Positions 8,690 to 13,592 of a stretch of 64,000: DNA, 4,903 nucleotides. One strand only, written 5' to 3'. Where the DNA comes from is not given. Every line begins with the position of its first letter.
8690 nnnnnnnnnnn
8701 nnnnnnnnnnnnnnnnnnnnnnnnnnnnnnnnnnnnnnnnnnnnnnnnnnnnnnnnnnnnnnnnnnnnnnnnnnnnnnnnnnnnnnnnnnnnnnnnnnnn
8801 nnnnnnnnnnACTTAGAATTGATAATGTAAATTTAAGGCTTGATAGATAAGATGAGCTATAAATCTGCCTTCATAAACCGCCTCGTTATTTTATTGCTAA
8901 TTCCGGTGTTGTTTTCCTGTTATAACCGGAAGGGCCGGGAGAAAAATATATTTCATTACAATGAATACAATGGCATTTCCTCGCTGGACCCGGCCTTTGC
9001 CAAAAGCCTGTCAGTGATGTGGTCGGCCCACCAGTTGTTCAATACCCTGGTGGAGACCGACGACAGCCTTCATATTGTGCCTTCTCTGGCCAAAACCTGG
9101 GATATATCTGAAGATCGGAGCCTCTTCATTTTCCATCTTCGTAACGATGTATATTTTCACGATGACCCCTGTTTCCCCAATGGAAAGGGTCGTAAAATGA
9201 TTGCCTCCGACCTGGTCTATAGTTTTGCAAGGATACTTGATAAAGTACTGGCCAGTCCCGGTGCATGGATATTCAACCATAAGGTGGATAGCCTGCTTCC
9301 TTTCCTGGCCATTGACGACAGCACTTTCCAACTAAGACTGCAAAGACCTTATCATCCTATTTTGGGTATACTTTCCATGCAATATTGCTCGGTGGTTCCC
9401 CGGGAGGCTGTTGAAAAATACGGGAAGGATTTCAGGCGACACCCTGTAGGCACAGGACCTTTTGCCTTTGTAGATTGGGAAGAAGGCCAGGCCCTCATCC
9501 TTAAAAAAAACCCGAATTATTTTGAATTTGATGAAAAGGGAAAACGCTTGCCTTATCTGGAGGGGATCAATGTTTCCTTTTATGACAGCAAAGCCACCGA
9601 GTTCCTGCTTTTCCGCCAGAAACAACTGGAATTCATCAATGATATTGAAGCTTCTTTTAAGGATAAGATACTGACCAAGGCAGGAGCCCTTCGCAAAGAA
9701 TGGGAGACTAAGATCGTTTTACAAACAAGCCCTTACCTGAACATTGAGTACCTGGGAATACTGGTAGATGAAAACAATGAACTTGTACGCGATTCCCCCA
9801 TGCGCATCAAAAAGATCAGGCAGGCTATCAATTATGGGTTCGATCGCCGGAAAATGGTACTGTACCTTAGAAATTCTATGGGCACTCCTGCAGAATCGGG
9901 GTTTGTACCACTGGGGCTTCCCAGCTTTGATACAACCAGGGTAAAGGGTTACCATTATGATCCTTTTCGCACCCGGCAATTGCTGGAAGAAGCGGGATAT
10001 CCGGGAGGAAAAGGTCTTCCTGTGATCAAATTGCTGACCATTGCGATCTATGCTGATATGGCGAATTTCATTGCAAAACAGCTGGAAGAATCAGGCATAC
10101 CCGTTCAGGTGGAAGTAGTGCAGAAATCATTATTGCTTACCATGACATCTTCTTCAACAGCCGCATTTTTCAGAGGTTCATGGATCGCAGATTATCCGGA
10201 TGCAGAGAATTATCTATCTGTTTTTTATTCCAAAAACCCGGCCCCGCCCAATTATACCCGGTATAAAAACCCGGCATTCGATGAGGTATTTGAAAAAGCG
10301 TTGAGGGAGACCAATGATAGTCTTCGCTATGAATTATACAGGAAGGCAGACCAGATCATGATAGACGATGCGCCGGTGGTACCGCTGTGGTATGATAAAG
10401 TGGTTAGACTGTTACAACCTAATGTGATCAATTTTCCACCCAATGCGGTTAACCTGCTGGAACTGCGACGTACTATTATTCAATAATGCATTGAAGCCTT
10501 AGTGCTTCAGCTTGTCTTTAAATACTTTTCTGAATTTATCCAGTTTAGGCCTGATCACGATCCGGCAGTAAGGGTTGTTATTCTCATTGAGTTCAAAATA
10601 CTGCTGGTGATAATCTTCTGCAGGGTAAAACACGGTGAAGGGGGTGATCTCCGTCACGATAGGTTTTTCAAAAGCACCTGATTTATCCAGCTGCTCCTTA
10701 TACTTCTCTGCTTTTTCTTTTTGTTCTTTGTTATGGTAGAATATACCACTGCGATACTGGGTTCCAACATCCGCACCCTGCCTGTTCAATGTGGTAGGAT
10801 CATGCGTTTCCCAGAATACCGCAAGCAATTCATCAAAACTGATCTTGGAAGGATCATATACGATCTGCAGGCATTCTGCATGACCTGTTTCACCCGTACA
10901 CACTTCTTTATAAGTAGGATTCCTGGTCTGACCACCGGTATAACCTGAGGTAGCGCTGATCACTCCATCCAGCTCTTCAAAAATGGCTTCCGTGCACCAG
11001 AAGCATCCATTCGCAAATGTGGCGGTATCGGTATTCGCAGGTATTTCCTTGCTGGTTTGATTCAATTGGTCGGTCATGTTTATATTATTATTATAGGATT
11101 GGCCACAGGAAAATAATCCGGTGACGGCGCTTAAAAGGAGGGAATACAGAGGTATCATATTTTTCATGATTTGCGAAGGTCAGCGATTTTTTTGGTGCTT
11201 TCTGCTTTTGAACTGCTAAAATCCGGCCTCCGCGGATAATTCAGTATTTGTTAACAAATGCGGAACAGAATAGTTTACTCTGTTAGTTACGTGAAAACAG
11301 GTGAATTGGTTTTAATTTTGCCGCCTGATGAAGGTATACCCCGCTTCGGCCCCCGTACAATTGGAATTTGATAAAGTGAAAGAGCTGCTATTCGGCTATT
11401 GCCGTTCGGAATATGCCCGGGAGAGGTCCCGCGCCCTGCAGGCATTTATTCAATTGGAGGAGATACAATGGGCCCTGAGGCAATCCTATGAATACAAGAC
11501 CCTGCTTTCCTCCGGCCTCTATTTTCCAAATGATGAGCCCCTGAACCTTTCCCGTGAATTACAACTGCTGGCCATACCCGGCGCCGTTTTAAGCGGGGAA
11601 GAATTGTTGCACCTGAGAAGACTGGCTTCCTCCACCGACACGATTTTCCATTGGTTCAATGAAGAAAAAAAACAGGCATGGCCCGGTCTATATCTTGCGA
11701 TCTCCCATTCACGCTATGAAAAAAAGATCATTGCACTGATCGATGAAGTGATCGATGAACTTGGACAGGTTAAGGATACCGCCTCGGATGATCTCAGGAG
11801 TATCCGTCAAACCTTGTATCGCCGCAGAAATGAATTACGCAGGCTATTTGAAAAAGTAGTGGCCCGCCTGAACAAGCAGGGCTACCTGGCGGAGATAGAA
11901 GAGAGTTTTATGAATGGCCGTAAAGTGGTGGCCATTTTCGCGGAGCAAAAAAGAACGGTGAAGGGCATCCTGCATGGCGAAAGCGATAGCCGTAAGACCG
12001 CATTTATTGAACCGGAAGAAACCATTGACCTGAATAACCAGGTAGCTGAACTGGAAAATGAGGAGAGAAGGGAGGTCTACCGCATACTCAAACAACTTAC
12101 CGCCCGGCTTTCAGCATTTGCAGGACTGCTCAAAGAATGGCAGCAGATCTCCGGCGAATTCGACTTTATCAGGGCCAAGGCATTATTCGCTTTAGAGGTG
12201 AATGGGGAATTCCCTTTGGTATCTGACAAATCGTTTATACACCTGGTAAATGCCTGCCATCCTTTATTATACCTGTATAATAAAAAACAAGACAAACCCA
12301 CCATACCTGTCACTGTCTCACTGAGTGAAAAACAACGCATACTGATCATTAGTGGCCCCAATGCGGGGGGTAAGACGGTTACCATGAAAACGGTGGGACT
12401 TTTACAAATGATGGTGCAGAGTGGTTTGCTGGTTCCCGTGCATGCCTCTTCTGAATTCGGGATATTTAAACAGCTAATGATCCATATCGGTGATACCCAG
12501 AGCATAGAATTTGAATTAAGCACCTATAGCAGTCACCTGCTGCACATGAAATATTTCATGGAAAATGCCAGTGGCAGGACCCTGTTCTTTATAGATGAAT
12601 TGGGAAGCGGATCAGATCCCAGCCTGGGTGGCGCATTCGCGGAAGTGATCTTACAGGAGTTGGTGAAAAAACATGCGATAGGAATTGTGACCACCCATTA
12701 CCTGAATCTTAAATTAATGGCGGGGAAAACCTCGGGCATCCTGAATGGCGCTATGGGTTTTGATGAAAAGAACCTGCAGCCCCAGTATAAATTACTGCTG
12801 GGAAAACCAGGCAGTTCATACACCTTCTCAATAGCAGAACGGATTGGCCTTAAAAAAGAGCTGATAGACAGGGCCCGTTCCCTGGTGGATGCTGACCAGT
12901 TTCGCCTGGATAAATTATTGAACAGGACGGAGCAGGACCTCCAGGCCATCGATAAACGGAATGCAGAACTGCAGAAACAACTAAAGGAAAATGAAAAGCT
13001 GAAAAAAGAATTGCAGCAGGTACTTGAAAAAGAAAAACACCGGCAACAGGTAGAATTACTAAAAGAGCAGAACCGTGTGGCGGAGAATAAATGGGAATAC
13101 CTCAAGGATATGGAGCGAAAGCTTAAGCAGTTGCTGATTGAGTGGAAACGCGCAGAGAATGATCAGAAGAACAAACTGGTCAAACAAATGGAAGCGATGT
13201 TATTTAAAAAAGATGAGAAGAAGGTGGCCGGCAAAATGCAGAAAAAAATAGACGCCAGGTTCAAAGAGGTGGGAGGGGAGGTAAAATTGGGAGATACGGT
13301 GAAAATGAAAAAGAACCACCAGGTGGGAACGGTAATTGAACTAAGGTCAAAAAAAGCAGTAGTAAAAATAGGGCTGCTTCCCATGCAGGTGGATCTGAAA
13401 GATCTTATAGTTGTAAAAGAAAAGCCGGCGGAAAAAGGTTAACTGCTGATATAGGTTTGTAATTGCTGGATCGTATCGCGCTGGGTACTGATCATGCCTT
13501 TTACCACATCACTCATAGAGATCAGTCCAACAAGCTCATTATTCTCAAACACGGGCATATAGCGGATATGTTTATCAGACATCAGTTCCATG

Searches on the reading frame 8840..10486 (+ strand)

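Call 95: search_protein_families(library=pfam, proteins=[window:8840-10486:+], max_evalue=0.00001)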
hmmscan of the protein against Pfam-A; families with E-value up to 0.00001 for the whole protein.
window:8840-10486:+ (548 aa): 1 family
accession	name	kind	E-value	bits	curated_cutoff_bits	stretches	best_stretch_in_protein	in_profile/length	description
PF00496.27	SBP_bac_5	-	1.5e-66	225.5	32.4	1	79-467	2-365/368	Bacterial extracellular solute-binding proteins, family 5 Middle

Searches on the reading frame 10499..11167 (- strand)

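Call 95: search_protein_families(library=pfam, proteins=[window:10499-11167:-], max_evalue=0.00001)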
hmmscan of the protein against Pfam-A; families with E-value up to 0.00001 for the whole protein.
window:10499-11167:- (222 aa): 1 family
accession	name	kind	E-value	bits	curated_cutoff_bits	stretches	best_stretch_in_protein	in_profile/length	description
PF01625.27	PMSR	-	7.9e-70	234.4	23.7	1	48-201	1-152/153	Peptide methionine sulfoxide reductase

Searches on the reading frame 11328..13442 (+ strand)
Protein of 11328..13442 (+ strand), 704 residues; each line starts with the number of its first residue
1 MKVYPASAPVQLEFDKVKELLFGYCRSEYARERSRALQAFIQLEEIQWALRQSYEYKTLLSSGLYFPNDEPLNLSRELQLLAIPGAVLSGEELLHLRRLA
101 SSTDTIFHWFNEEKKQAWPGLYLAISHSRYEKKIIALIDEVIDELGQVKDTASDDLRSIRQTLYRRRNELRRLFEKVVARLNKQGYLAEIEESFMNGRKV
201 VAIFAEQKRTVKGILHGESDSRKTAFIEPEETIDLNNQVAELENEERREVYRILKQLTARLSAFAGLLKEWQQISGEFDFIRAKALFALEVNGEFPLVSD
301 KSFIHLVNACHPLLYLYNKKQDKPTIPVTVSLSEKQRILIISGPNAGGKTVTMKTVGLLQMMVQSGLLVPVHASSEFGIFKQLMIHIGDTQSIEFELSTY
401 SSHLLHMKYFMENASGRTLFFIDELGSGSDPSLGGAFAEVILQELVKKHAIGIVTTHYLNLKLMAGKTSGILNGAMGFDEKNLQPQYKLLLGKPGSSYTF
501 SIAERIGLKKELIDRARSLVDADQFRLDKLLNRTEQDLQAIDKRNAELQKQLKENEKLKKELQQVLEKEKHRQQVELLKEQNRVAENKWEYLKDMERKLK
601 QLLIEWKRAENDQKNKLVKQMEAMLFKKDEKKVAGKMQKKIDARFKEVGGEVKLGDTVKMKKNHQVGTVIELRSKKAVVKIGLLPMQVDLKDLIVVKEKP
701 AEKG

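Call 95: search_protein_families(library=pfam, proteins=[window:11328-13442:+], max_evalue=0.00001)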
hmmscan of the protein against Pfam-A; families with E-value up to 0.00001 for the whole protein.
window:11328-13442:+ (704 aa): 2 families
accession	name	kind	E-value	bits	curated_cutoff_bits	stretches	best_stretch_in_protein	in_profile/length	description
PF00488.27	MutS_V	-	4.9e-26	92.3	30.2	1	339-520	1-184/188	MutS domain V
PF20297.4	MSSS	-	1.4e-08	34.7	26.8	1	655-693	2-42/42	MutS2 and Smr-associated SH3 domain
